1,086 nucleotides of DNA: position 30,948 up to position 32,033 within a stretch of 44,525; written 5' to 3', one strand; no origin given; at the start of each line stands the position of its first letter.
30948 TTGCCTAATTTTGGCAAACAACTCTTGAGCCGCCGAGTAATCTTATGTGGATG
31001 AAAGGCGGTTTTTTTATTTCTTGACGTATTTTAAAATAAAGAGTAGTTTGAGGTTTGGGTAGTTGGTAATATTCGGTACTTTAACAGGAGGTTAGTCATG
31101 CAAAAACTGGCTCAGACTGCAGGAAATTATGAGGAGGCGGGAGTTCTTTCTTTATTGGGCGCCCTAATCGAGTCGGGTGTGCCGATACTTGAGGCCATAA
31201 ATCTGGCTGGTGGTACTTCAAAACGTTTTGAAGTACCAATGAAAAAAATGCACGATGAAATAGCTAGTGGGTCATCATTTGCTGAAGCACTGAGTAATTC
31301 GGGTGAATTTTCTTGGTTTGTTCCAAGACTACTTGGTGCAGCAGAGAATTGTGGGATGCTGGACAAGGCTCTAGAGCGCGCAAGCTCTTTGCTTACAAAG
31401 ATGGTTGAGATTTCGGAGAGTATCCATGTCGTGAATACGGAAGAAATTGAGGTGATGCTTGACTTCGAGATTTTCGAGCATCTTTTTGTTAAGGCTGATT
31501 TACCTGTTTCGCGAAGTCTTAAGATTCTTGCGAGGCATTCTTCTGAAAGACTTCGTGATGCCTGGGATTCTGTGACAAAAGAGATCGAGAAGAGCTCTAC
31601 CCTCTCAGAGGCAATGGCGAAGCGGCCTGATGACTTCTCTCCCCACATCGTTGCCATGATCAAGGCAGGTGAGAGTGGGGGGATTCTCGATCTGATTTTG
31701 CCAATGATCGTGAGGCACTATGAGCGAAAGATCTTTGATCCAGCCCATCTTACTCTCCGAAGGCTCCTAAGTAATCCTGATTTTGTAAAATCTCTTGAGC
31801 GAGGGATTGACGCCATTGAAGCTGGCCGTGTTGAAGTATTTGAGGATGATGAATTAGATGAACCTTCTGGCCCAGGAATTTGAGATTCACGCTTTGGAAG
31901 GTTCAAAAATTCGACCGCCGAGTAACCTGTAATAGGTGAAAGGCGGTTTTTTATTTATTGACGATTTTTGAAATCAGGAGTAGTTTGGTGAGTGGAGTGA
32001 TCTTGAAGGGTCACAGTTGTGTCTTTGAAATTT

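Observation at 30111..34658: Array of four tandem soluble (TM-less) PilC/GspF-like paralogs, each an independent promoter-gene-terminator unit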

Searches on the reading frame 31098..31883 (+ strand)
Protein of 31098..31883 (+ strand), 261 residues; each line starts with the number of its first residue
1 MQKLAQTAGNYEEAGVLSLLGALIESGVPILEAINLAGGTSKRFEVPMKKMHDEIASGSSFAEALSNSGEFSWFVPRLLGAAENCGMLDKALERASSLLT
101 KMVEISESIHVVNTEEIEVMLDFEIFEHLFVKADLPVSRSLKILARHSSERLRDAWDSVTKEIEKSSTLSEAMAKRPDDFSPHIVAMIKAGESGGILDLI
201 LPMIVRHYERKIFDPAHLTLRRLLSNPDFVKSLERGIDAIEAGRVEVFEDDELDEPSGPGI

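Call 3: search_protein_families(library=pfam, proteins=[window:31098-31883:+], max_evalue=10)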
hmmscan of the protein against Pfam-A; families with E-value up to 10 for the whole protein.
window:31098-31883:+ (261 aa): 1 family
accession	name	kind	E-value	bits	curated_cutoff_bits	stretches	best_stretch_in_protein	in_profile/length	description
PF00482.28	T2SSF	-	1.9e-28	99.4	25.2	2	131-212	9-92/125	Type II secretion system (T2SS), protein F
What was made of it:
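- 31098..31883 (+): P2: 261-aa soluble two-domain T2SSF protein and the best-conserved paralog. Domain 1 covers about residues 12-107 and domain 2 about 114-213, followed by a C-terminal helical stretch and a disordered acidic tail. Pfam E 1.9e-28 (call 3).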

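Call 11: search_solved_structures(query=window:31098-31883:+, max_evalue=1, show_alignments=2)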
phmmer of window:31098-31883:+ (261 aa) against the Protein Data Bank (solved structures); distinct sequences matched with E-value up to 1: 7.
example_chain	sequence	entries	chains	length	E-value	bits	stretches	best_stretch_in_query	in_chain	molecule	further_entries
3jc8_Ca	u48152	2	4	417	6.1e-13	51.8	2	129-211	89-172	Type 4 fimbrial assembly protein PilC | PilC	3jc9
2whn_A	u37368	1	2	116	1.2e-06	31.2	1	20-107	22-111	PILUS ASSEMBLY PROTEIN PILC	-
5nbg_A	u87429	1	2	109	3.5e-05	26.4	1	130-210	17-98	General secretion pathway protein F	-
6bq9_A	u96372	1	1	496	0.00032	23.3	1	87-174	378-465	DNA topoisomerase 4 subunit A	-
2vmb_A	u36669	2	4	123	0.00059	22.4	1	130-210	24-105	GENERAL SECRETION PATHWAY PROTEIN F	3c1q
2vma_A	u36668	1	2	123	0.0006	22.4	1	130-210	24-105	GENERAL SECRETION PATHWAY PROTEIN F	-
9vfj_D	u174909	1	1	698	0.99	11.9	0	58-107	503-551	Photosystem I reaction center subunit II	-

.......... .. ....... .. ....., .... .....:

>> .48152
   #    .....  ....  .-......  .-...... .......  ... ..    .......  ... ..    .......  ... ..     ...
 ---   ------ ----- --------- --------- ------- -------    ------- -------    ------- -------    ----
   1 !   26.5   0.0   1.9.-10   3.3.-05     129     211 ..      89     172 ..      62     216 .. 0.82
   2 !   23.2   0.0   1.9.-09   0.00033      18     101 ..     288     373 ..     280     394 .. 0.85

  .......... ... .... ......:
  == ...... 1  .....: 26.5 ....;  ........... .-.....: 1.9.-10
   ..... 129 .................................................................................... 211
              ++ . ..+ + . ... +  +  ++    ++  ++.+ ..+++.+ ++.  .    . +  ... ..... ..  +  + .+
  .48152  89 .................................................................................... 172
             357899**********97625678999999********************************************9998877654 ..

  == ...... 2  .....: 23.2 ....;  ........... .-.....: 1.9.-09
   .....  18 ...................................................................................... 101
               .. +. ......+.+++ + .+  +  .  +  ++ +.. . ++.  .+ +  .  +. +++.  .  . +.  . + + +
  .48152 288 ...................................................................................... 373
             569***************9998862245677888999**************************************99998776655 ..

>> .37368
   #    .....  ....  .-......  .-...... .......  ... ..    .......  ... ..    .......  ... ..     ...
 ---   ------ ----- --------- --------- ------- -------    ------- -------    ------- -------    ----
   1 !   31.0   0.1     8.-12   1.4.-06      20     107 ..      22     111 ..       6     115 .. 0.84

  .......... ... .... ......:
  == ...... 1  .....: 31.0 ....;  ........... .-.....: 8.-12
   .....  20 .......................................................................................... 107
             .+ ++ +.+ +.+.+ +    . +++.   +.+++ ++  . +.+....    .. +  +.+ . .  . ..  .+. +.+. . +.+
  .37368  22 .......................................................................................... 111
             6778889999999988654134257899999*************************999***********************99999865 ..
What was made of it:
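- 31098..31883 (+): PDB sequence hits to PilC, EpsF and OutF (call 11).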

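Call 12: find_homologous_proteins(query=window:31098-31883:+, max_evalue=0.001)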
Query window:31098-31883:+ (261 aa): 278 proteins with E <= 0.001 among 3891 candidates; the best 120 are listed.
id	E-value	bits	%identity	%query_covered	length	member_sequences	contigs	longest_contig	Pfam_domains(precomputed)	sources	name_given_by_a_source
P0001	1.9e-163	559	100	100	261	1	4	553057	PF00482.29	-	-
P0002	9.3e-21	92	37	36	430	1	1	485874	PF00482.29,PF28597.1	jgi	jgi:type IV pilus assembly protein PilC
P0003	3.7e-19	87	45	31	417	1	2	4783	PF00482.29,PF28597.1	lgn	-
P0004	4.6e-18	83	47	30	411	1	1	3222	PF00482.29,PF28597.1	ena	-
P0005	6.8e-18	83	33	57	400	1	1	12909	PF00482.29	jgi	-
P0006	1.8e-17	81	46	30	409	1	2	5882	PF00482.29,PF28597.1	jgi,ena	-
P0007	2.6e-17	81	47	31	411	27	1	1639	PF00482.29,PF28597.1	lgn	-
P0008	3.9e-17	80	32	60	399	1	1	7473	PF00482.29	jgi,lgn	jgi:type IV pilus assembly protein PilC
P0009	4.0e-17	80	39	34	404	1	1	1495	PF00482.29,PF28597.1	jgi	jgi:type II secretion system protein F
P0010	8.2e-17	79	41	37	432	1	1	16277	PF00482.29,PF28597.1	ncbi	-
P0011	9.6e-17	79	38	34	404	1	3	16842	PF00482.29,PF28597.1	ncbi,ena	-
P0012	1.0e-16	79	38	34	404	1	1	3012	PF00482.29,PF28597.1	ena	-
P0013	1.6e-16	78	40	35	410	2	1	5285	PF00482.29,PF28597.1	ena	-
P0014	2.1e-16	78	39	34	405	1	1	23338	PF00482.29,PF28597.1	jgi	jgi:type IV pilus assembly protein PilC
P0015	2.2e-16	78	44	30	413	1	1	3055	PF00482.29,PF28597.1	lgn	-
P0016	2.9e-16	78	35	42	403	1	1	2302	PF00482.29,PF28597.1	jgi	jgi:type IV pilus assembly protein PilC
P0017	3.3e-16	77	44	30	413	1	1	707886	PF00482.29,PF28597.1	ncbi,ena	-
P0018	3.4e-16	77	43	30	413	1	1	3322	PF00482.29,PF28597.1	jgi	-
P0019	4.3e-16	77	42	31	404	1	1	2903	PF00482.29,PF28597.1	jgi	jgi:type II secretion system protein F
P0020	5.0e-16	77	30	46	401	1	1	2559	PF00482.29,PF28597.1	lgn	-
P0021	5.9e-16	77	44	30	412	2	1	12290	PF00482.29,PF28597.1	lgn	-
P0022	6.2e-16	76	33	50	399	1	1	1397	PF00482.29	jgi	jgi:type IV pilus assembly protein PilC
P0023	6.6e-16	76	39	34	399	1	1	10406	PF00482.29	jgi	jgi:type IV pilus assembly protein PilC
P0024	7.1e-16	76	44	30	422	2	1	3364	PF00482.29,PF28597.1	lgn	-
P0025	8.1e-16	76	42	31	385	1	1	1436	PF00482.29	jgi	jgi:general secretion pathway protein F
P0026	9.9e-16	76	39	35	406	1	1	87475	PF00482.29,PF28597.1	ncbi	-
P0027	1.0e-15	76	42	31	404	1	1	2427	PF00482.29,PF28597.1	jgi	jgi:type II secretion system protein F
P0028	1.1e-15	76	39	35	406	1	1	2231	PF00482.29,PF28597.1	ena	-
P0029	1.1e-15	76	36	42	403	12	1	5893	PF00482.29,PF28597.1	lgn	-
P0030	1.1e-15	76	39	48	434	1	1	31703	PF00482.29,PF28597.1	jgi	jgi:type IV pilus assembly protein PilC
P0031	1.1e-15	76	44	30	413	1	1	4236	PF00482.29,PF28597.1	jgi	jgi:type IV pilus assembly protein PilC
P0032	1.4e-15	75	36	42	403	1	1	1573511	PF00482.29,PF28597.1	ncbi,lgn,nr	ncbi:MAG: type II secretion system F family protein [Candidatus Krumholzibacteriota bacterium]|nr:ty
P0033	1.9e-15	75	42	31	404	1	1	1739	PF00482.29,PF28597.1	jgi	jgi:general secretion pathway protein F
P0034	2.0e-15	75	42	30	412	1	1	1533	PF00482.29,PF28597.1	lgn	-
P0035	2.2e-15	75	42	31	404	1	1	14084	PF00482.29,PF28597.1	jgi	jgi:type II secretion system protein F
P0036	2.2e-15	75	42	31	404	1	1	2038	PF00482.29,PF28597.1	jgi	jgi:general secretion pathway protein F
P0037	2.3e-15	75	51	30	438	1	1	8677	PF00482.29,PF28597.1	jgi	-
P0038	2.3e-15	75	51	30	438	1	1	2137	PF00482.29,PF28597.1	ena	-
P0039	2.3e-15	75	35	34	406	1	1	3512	PF00482.29,PF28597.1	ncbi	-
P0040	3.0e-15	74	51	30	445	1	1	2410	PF00482.29,PF28597.1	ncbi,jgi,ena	jgi:type IV pilus assembly protein PilC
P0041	3.1e-15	74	42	30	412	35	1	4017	PF00482.29,PF28597.1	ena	-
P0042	3.2e-15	74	51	30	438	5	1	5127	PF00482.29,PF28597.1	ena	-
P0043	3.6e-15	74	48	30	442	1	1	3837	PF00482.29,PF28597.1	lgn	-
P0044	3.7e-15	74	48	30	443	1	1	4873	PF00482.29,PF28597.1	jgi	jgi:type IV pilus assembly protein PilC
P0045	4.4e-15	74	34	44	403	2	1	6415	PF00482.29,PF28597.1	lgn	-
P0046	4.9e-15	74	42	30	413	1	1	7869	PF00482.29,PF28597.1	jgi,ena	-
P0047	5.1e-15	73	48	30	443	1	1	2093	PF00482.29,PF28597.1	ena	-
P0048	5.1e-15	73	36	31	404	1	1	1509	PF00482.29,PF28597.1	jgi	jgi:type II secretion system protein F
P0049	6.2e-15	73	39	34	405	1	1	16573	PF00482.29,PF28597.1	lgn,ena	-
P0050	6.4e-15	73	51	30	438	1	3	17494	PF00482.29,PF28597.1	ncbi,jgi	jgi:type IV pilus assembly protein PilC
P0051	8.9e-15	73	42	31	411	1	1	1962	PF00482.29,PF28597.1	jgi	jgi:type IV pilus assembly protein PilC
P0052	1.0e-14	72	45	31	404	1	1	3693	PF00482.29,PF28597.1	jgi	-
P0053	1.5e-14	72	47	30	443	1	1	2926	PF00482.29,PF28597.1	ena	-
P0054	1.6e-14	72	35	44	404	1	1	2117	PF00482.29,PF28597.1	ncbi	-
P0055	1.6e-14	72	49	30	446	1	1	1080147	PF00482.29,PF28597.1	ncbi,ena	-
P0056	1.7e-14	72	49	30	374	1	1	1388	PF00482.29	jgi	-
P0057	2.1e-14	71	34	44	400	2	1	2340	PF00482.29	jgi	-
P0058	2.2e-14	71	49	30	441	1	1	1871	PF00482.29,PF28597.1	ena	-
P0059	2.3e-14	71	49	30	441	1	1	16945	PF00482.29,PF28597.1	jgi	-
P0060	2.5e-14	71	42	30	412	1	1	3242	PF00482.29,PF28597.1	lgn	-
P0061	2.5e-14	71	49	30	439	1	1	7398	PF00482.29,PF28597.1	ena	-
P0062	2.5e-14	71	49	30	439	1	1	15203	PF00482.29,PF28597.1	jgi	-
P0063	2.8e-14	71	49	30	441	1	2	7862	PF00482.29,PF28597.1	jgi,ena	-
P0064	3.4e-14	71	40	31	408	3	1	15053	PF00482.29,PF28597.1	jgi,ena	-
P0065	3.5e-14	71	36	39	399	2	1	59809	PF00482.29,PF28597.1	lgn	-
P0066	4.3e-14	70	49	30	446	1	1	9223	PF00482.29,PF28597.1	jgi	jgi:type IV pilus assembly protein PilC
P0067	4.4e-14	70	41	31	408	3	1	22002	PF00482.29,PF28597.1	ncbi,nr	ncbi:MAG: type II secretion system F family protein [Elusimicrobia bacterium]|nr:type II secretion s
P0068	4.4e-14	70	35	42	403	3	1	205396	PF00482.29,PF28597.1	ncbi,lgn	-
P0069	4.4e-14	70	34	42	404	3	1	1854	PF00482.29,PF28597.1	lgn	-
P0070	4.7e-14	70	48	30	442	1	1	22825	PF00482.29,PF28597.1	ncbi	-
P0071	4.7e-14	70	49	30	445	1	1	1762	PF00482.29,PF28597.1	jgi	-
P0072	4.8e-14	70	49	30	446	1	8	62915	PF00482.29,PF28597.1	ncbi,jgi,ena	ncbi:MAG: type II secretion system F family protein [Thermoguttaceae bacterium]|jgi:type IV pilus as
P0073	4.8e-14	70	49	30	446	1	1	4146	PF00482.29,PF28597.1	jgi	jgi:type IV pilus assembly protein PilC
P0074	5.1e-14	70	49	30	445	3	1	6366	PF00482.29,PF28597.1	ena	-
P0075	5.8e-14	70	51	30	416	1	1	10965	PF00482.29,PF28597.1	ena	-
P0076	6.7e-14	70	48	30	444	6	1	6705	PF00482.29,PF28597.1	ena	-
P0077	7.4e-14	70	41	31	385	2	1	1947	PF00482.29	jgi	jgi:general secretion pathway protein F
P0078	7.4e-14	70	37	31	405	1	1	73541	PF00482.29,PF28597.1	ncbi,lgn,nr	ncbi:MAG: type II secretion system F family protein [Elusimicrobia bacterium]|nr:type II secretion s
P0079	8.0e-14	70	48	30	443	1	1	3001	PF00482.29,PF28597.1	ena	-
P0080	9.4e-14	69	33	50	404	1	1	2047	PF00482.29,PF28597.1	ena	-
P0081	9.7e-14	69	48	30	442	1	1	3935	PF00482.29,PF28597.1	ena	-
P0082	1.0e-13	69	35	42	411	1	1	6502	PF00482.29,PF28597.1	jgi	jgi:type IV pilus assembly protein PilC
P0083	1.0e-13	69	38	28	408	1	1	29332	PF00482.29,PF28597.1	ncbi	ncbi:MAG: type II secretion system F family protein [Elusimicrobiota bacterium]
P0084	1.1e-13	69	48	30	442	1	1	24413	PF00482.29,PF28597.1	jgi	jgi:type IV pilus assembly protein PilC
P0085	1.1e-13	69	48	30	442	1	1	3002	PF00482.29,PF28597.1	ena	-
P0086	1.1e-13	69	48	30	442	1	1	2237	PF00482.29,PF28597.1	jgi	jgi:type IV pilus assembly protein PilC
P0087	1.1e-13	69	48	30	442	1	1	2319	PF00482.29,PF28597.1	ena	-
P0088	1.2e-13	69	30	39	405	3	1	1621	PF00482.29,PF28597.1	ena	-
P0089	1.2e-13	69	48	30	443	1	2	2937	PF00482.29,PF28597.1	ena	-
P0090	1.2e-13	69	48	30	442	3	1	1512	PF00482.29,PF28597.1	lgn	-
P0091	1.3e-13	69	40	34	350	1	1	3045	PF00482.29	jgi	jgi:type IV pilus assembly protein PilC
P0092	1.4e-13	69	32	42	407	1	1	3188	PF00482.29,PF28597.1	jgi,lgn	-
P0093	1.4e-13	69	39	48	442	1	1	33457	PF00482.29,PF28597.1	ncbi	-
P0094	1.5e-13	69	35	34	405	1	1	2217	PF00482.29,PF28597.1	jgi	-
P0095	1.6e-13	69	39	48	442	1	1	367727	PF00482.29,PF28597.1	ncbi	-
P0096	1.6e-13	69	49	30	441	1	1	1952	PF00482.29,PF28597.1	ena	-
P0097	1.6e-13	69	49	30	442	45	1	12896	PF00482.29,PF28597.1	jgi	jgi:type IV pilus assembly protein PilC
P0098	1.7e-13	69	51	30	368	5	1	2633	PF00482.29,PF28597.1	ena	-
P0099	1.7e-13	69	48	30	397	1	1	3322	PF00482.29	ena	-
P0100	1.7e-13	68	48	30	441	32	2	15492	PF00482.29,PF28597.1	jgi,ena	-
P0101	1.8e-13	68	51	30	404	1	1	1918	PF00482.29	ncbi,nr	ncbi:MAG: type II secretion system F family protein, partial [Planctomycetaceae bacterium]|nr:type I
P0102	1.8e-13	68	48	30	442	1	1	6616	PF00482.29,PF28597.1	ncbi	ncbi:MAG: type II secretion system F family protein [Planctomycetia bacterium]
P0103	1.9e-13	68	48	30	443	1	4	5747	PF00482.29,PF28597.1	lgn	-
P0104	1.9e-13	68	39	48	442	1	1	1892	PF00482.29,PF28597.1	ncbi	-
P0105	1.9e-13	68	38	48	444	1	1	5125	PF00482.29,PF28597.1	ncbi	-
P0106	2.3e-13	68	51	30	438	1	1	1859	PF00482.29,PF28597.1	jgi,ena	jgi:type IV pilus assembly protein PilC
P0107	2.3e-13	68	41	31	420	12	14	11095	PF00482.29,PF28597.1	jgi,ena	jgi:type IV pilus assembly protein PilC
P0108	2.3e-13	68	36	32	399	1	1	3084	PF00482.29,PF28597.1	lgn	-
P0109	2.3e-13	68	33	43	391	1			PF00482.29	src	-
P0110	2.4e-13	68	35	42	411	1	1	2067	PF00482.29,PF28597.1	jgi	jgi:type IV pilus assembly protein PilC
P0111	2.8e-13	68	33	43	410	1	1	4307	PF00482.29,PF28597.1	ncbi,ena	-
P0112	2.8e-13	68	33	43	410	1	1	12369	PF00482.29,PF28597.1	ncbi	-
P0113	3.0e-13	68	48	30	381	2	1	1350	PF00482.29,PF28597.1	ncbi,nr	ncbi:MAG: type II secretion system F family protein, partial [Planctomycetia bacterium]|nr:type II s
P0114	3.1e-13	68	44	28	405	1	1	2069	PF00482.29,PF28597.1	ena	-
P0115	3.1e-13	68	37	48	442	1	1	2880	PF00482.29,PF28597.1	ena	-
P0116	3.3e-13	68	37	48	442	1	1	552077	PF00482.29,PF28597.1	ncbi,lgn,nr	ncbi:MAG: type II secretion system F family protein [Pirellulales bacterium]|nr:type II secretion sy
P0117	3.3e-13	68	33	43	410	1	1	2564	PF00482.29,PF28597.1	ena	-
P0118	3.5e-13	67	43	30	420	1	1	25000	PF00482.29,PF28597.1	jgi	jgi:type IV pilus assembly protein PilC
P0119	3.6e-13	67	38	31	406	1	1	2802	PF00482.29,PF28597.1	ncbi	ncbi:MAG: pilus assembly protein PilC, partial [Elusimicrobia bacterium CG06_land_8_20_14_3_00_38_11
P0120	3.7e-13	67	41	28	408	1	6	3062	PF00482.29,PF28597.1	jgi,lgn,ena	-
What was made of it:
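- Tried and rejected: The word-indexed search of 5.8 billion proteins found only P2 itself and then full-length PilC (call 12).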

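Call 13: find_encoding_contigs(protein=P0001, flank=10000, max_places=6)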
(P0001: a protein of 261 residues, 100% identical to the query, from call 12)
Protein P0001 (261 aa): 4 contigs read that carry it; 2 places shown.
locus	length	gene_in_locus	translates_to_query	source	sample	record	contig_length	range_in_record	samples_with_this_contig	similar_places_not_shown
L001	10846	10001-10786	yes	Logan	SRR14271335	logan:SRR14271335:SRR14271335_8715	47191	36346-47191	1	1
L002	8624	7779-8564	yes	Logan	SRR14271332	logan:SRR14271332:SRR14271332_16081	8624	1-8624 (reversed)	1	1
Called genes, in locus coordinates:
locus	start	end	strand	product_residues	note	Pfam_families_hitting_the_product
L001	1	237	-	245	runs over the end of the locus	-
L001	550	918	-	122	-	-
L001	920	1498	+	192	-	-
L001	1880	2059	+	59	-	-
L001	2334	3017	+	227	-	-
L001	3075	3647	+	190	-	PF03352:Adenine_glyco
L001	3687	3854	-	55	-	-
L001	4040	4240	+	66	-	-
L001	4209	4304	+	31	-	-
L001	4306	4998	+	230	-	PF04452:Methyltrans_RNA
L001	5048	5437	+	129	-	PF07291:MauE (weak), PF07681:DoxX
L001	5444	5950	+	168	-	PF04542:Sigma70_r2, PF08281:Sigma70_r4_2 (weak), PF04545:Sigma70_r4 (weak)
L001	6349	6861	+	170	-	-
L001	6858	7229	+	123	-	PF02482:Ribosomal_S30AE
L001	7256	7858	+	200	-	PF00160:Pro_isomerase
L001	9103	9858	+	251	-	PF00482:T2SSF (faint)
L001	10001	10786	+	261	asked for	PF00482:T2SSF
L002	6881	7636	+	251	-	PF00482:T2SSF (faint)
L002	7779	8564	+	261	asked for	PF00482:T2SSF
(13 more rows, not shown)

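Call 21: find_related_loci(query=window:31098-31883:+, collection=genome_contigs, flank=10000)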
Query window:31098-31883:+ (261 aa) in genome_contigs; peptide patterns used: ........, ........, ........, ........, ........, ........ (x = any residue, [..] = any of these).
122 stretches matched a pattern; 1 encode a relative of the query (tblastn E <= 1e-3); 1 distinct loci.
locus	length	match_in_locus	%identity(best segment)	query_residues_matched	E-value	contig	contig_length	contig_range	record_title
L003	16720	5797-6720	32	116-221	4e-11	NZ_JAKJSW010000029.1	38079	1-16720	Vibrio makurazakiensis strain JAMM1826 JAMM1826_scaffold_12, whole genome shotgun sequence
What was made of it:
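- Tried and rejected: The GTDB species genomes gave only a Vibrio pilC-like hit, so the source genome is not among the representatives (call 21).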

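Call 22: predict_structure(alignment_id=A1)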
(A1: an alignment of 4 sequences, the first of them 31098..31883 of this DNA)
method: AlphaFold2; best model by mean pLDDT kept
length: 261 residues; sequences in the alignment: 4
mean_pLDDT: 88.4   pTM: 0.79
mean pLDDT of the five models: 88.4, 87.0, 86.1, 85.9, 85.7
residues with pLDDT >= 90: 177; 70-90: 64; 50-70: 6; < 50: 14
segments of 3 or more residues with pLDDT < 50: 247-258
pLDDT, mean of each block of 10 residues (from residue 1): 80 95 95 93 92 95 90 93 91 95 85 89 95 94 95 96 97 95 96 96 95 85 82 84 58 43 40
secondary structure, 60 per line:
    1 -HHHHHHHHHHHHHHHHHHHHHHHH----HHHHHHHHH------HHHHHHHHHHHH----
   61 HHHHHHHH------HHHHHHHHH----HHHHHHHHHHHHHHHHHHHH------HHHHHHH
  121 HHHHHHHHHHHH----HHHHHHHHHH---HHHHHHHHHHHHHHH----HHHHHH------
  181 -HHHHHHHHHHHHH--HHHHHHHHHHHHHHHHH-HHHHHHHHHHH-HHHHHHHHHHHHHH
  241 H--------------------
elements in order: H2-25 H30-38 H45-56 H61-68 H75-83 H88-107 H114-132 H137-146 H150-164 H169-174 H182-194 H197-213 H215-225 H227-241
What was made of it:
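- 31098..31883 (+): AlphaFold2 pLDDT 88, 6+6 helices (call 22).
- Checked: The domain is a six-helix bundle, not a four-helix one (call 22).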

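Call 24: search_protein_representatives(alignment_id=A1)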
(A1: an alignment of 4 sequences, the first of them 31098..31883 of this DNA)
Query: 4 sequences, 256 profile positions. Proteins with E-value up to 0.001 (for the whole library): 17074; up to 1e-10: 3267; up to 1e-30: 7. The best 150 are listed.
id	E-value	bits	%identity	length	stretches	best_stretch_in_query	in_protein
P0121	6.6e-110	382.7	-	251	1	2-253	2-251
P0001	1.0e-109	382.1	-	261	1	8-256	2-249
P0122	1.9e-109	381.2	-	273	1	1-256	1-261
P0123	3.5e-85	301.7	-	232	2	1-199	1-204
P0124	3.4e-36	141.2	-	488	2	18-210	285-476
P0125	2.9e-34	134.9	-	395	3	18-210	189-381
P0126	5.7e-31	124.1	-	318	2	19-226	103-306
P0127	4.9e-29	117.7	-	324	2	14-216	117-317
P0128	6.3e-28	114.1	-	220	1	13-214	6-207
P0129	8.7e-28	113.6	-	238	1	13-213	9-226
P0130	1.2e-27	113.1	-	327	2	18-218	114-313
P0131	2.6e-27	112.0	-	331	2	23-220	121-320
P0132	2.9e-27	111.9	-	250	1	12-221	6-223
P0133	9.7e-27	110.2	-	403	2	19-110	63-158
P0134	1.8e-26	109.3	-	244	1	14-218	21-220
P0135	5.3e-26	107.8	-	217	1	15-220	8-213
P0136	6.1e-25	104.3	-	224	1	10-186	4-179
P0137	8.9e-25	103.8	-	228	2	9-182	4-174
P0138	9.8e-25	103.6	-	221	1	14-221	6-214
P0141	6.2e-23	97.7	-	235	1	12-214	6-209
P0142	8.0e-23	97.4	-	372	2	14-217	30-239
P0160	6.8e-20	87.8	-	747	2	54-223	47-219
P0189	6.3e-19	84.6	-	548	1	14-214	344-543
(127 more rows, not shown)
